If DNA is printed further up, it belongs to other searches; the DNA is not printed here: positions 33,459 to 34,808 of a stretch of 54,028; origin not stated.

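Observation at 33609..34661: Orphan RelA/SpoT-type small alarmone synthetase-like protein in an archaeon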

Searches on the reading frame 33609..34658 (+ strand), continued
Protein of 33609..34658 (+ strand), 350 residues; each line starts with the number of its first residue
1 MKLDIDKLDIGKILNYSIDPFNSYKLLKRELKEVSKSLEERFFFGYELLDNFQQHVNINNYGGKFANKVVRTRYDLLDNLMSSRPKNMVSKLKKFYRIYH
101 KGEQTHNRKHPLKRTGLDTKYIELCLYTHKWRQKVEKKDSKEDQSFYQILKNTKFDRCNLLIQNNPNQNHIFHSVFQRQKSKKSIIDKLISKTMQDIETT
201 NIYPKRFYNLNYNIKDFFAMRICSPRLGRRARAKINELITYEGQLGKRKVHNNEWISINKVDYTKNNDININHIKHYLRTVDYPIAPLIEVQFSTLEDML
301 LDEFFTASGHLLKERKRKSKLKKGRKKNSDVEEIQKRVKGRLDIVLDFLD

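Call 29: search_protein_families(library=pfam, proteins=[L001:4722-5990:+, L001:6991-7617:+, L001:1942-2634:+, L001:1374-1937:+, L001:4338-4565:+, L001:2740-2970:+, L009:5617-6933:+, L007:5692-6975:+], max_evalue=1)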
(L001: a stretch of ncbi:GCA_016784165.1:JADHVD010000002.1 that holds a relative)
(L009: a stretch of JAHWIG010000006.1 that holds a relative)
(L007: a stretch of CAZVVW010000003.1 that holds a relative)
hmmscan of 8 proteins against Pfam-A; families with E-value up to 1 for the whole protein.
L001:4722-5990:+ (423 aa): 3 families
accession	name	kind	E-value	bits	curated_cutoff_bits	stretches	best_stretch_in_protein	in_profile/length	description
PF01966.28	HD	-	0.0011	19.6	22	1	158-303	1-115/116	HD domain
PF13328.12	HD_4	-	0.0031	17.7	27.2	1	154-206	16-63/156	HD domain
PF12830.13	Nipped-B_C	-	0.0066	17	26.4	1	141-212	74-144/186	Sister chromatid cohesion C-terminus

L001:6991-7617:+ (209 aa): 3 families
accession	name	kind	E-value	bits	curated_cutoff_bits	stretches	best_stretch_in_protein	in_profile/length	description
PF07757.19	AdoMet_MTase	-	0.081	13.6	27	1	64-93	63-92/115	Predicted AdoMet-dependent methyltransferase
PF01991.23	vATP-synt_E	-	0.19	11.6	24.2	1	12-63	94-141/199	ATP synthase (E/31 kDa) subunit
PF13464.11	RodZ_C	-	0.23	11.9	23.9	1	37-63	8-34/72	RodZ C-terminal domain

L001:1942-2634:+ (231 aa): 1 family
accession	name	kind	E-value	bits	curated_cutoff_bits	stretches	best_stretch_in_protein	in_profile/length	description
PF05565.16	Sipho_Gp157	-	0.0004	20.9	28.6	1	117-219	52-157/162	Siphovirus Gp157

L001:1374-1937:+ (188 aa): 2 families
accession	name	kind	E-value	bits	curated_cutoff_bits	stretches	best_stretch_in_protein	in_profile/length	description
PF23655.1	LYRM_2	-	0.00021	21.5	27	1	73-106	10-43/70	LYR motif containing domain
PF03683.19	UPF0175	-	0.0024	17.9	27.9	1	137-166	31-60/75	Uncharacterised protein family (UPF0175)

L001:4338-4565:+ (76 aa): 2 families
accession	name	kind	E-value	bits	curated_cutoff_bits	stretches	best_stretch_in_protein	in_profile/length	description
PF03070.21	TENA_THI-4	-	0.009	16.2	22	1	18-65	56-103/210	TENA/THI-4/PQQC family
PF01365.27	RYDR_ITPR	-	0.035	14.1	22.3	1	18-59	30-72/201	RIH domain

L001:2740-2970:+ (77 aa): 4 families
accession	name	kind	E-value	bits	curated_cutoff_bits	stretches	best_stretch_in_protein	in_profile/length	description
PF18675.7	HepII_C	-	0.035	14.5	26.1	0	41-66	58-83/88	Heparinase II C-terminal domain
PF00440.29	TetR_N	-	0.038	14.2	24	0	5-23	23-41/47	Bacterial regulatory proteins, tetR family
PF08710.16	CoV_NSP9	-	0.12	13.2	27.2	0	46-70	74-98/111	Coronavirus replicase NSP9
PF04703.18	FaeA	-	0.17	12.6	20.7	0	16-35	35-54/62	FaeA-like protein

L009:5617-6933:+ (439 aa): 2 families
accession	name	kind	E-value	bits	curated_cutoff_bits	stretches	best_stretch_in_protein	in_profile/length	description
PF13328.12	HD_4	-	0.012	15.8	27.2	1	144-195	4-54/156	HD domain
PF01966.28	HD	-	0.033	14.9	22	1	160-223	1-76/116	HD domain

L007:5692-6975:+ (428 aa): 4 families
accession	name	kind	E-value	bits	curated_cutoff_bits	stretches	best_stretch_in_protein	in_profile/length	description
PF13328.12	HD_4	-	0.0018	18.5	27.2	1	148-196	10-56/156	HD domain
PF12047.13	DNMT1-RFD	-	0.076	13.5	22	1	197-278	51-141/144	Cytosine specific DNA methyltransferase replication foci domain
PF20794.3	bPH_7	-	0.11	12.4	25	1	342-404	68-130/135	Bacterial PH domain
PF01966.28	HD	-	0.12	13.2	22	1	160-237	1-73/116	HD domain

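Call 30: predict_structure(alignment_id=A2)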
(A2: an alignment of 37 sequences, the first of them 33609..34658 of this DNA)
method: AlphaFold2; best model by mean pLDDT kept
length: 350 residues; sequences in the alignment: 37
mean_pLDDT: 87.0   pTM: 0.87
mean pLDDT of the five models: 87.0, 86.1, 85.6, 85.0, 84.9
residues with pLDDT >= 90: 198; 70-90: 119; 50-70: 29; < 50: 4
segments of 3 or more residues with pLDDT < 50: none
pLDDT, mean of each block of 10 residues (from residue 1): 79 91 91 95 96 92 84 95 95 90 55 75 91 81 71 93 90 95 93 87 75 85 92 91 81 88 82 92 89 95 80 85 83 93 95
secondary structure, 60 per line:
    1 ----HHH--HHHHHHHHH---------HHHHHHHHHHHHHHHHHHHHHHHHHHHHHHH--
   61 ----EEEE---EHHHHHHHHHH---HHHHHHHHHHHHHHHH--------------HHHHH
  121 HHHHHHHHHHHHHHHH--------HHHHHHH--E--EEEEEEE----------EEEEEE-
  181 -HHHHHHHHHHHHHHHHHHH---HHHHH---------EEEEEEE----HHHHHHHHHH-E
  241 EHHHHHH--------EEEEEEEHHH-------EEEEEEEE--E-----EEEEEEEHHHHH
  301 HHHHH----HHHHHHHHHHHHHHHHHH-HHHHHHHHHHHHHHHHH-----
elements in order: H10-18 H28-58 E65-68 H73-82 H86-101 H116-136 H145-151 E157-163 E174-179 H182-200 H204-208 E218-224 H229-238 H242-247 E256-262 E273-280 E289-295 H296-305 H310-327 H329-345

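Call 32: fold_search(model_id=the predicted structure, library=pdb)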
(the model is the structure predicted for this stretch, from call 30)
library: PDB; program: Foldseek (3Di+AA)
matches with E <= 10: 113; with E <= 0.001: 7
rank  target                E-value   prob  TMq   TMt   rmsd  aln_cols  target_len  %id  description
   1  6fgx_A                2.0e-04  1.00  0.23  0.39  20.4       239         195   15  Crystal structure of the small alarmone synthethase 2 from Staphylococcus aureus bound to AMPCPP (released 2018-02-07)
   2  6ewz_A                4.4e-04  1.00  0.23  0.38  20.3       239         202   15  Crystal structure of RelP (SAS2) from Staphylococcus aureus bound to AMPCPP and GTP in the pre-catalytic state (released 2018-01-24)
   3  6fgx_B                4.4e-04  1.00  0.24  0.40  21.4       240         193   14  Crystal structure of the small alarmone synthethase 2 from Staphylococcus aureus bound to AMPCPP (released 2018-02-07)
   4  5ded_C                5.1e-04  1.00  0.22  0.37  14.2       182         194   13  Crystal structure of the small alarmone synthethase 1 from Bacillus subtilis bound to its product pppGpp (released 2015-10-28)
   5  6fgj_B                5.1e-04  1.00  0.23  0.38  20.6       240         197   16  Crystal structure of the small alarmone synthethase 2 from Staphylococcus aureus (released 2018-02-07)
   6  6ex0_A                7.1e-04  1.00  0.23  0.39  15.2       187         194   13  Crystal structure of RelP (SAS2) from Staphylococcus aureus bound to pppGpp in the post-catalytic state (released 2018-01-24)
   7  6fgj_A                7.5e-04  0.99  0.22  0.36  20.3       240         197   15  Crystal structure of the small alarmone synthethase 2 from Staphylococcus aureus (released 2018-02-07)
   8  5ded_G                1.0e-03  1.00  0.21  0.34  14.3       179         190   13  Crystal structure of the small alarmone synthethase 1 from Bacillus subtilis bound to its product pppGpp (released 2015-10-28)
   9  6ex0_B                1.1e-03  1.00  0.23  0.37  14.6       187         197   11  Crystal structure of RelP (SAS2) from Staphylococcus aureus bound to pppGpp in the post-catalytic state (released 2018-01-24)
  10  6ewz_B                1.1e-03  1.00  0.22  0.36  14.3       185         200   12  Crystal structure of RelP (SAS2) from Staphylococcus aureus bound to AMPCPP and GTP in the pre-catalytic state (released 2018-01-24)
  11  5ded_E                1.7e-03  1.00  0.20  0.34  13.6       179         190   13  Crystal structure of the small alarmone synthethase 1 from Bacillus subtilis bound to its product pppGpp (released 2015-10-28)
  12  5ded_B                1.9e-03  0.99  0.23  0.40  18.7       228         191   12  Crystal structure of the small alarmone synthethase 1 from Bacillus subtilis bound to its product pppGpp (released 2015-10-28)
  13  5dec_B                2.6e-03  0.99  0.22  0.38  18.5       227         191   13  Crystal structure of the small alarmone synthetase 1 from Bacillus subtilis (released 2015-10-28)
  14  5ded_A                2.6e-03  0.99  0.21  0.35  14.3       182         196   14  Crystal structure of the small alarmone synthethase 1 from Bacillus subtilis bound to its product pppGpp (released 2015-10-28)
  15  5ded_H                2.8e-03  1.00  0.22  0.36  12.0       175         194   13  Crystal structure of the small alarmone synthethase 1 from Bacillus subtilis bound to its product pppGpp (released 2015-10-28)
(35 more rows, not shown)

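Call 33: search_solved_structures(query=A2, max_evalue=10, show_alignments=4)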
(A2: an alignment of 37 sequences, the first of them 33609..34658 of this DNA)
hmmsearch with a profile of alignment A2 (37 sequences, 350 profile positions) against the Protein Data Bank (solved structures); distinct sequences matched with E-value up to 10: 11.
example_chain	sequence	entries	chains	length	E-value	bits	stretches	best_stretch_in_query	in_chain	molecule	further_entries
6fgk_A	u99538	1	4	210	0.00091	21.6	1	172-329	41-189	GTP pyrophosphokinase YwaC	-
6ewz_A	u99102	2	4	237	0.0076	18.5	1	169-346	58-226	GTP pyrophosphokinase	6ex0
6fgj_A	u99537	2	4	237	0.0089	18.3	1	169-345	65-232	GTP pyrophosphokinase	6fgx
5f2v_V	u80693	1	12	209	0.025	16.9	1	218-297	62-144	GTP pyrophosphokinase YjbM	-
5ded_D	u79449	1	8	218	0.026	16.8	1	218-297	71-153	GTP pyrophosphokinase YjbM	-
5dec_A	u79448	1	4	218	0.027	16.8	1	218-297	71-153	GTP pyrophosphokinase YjbM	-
2be3_A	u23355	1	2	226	0.034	16.4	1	172-296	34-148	GTP pyrophosphokinase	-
8pu4_A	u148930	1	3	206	0.073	15.3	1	210-346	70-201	RelA/SpoT domain-containing protein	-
8pu3_C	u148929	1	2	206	0.11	14.7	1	210-345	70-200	FaRel2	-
8pu1_B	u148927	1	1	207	0.12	14.6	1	210-345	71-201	RelA/SpoT domain-containing protein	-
3l9d_A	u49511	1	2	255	0.26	13.5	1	161-269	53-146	Putative GTP pyrophosphokinase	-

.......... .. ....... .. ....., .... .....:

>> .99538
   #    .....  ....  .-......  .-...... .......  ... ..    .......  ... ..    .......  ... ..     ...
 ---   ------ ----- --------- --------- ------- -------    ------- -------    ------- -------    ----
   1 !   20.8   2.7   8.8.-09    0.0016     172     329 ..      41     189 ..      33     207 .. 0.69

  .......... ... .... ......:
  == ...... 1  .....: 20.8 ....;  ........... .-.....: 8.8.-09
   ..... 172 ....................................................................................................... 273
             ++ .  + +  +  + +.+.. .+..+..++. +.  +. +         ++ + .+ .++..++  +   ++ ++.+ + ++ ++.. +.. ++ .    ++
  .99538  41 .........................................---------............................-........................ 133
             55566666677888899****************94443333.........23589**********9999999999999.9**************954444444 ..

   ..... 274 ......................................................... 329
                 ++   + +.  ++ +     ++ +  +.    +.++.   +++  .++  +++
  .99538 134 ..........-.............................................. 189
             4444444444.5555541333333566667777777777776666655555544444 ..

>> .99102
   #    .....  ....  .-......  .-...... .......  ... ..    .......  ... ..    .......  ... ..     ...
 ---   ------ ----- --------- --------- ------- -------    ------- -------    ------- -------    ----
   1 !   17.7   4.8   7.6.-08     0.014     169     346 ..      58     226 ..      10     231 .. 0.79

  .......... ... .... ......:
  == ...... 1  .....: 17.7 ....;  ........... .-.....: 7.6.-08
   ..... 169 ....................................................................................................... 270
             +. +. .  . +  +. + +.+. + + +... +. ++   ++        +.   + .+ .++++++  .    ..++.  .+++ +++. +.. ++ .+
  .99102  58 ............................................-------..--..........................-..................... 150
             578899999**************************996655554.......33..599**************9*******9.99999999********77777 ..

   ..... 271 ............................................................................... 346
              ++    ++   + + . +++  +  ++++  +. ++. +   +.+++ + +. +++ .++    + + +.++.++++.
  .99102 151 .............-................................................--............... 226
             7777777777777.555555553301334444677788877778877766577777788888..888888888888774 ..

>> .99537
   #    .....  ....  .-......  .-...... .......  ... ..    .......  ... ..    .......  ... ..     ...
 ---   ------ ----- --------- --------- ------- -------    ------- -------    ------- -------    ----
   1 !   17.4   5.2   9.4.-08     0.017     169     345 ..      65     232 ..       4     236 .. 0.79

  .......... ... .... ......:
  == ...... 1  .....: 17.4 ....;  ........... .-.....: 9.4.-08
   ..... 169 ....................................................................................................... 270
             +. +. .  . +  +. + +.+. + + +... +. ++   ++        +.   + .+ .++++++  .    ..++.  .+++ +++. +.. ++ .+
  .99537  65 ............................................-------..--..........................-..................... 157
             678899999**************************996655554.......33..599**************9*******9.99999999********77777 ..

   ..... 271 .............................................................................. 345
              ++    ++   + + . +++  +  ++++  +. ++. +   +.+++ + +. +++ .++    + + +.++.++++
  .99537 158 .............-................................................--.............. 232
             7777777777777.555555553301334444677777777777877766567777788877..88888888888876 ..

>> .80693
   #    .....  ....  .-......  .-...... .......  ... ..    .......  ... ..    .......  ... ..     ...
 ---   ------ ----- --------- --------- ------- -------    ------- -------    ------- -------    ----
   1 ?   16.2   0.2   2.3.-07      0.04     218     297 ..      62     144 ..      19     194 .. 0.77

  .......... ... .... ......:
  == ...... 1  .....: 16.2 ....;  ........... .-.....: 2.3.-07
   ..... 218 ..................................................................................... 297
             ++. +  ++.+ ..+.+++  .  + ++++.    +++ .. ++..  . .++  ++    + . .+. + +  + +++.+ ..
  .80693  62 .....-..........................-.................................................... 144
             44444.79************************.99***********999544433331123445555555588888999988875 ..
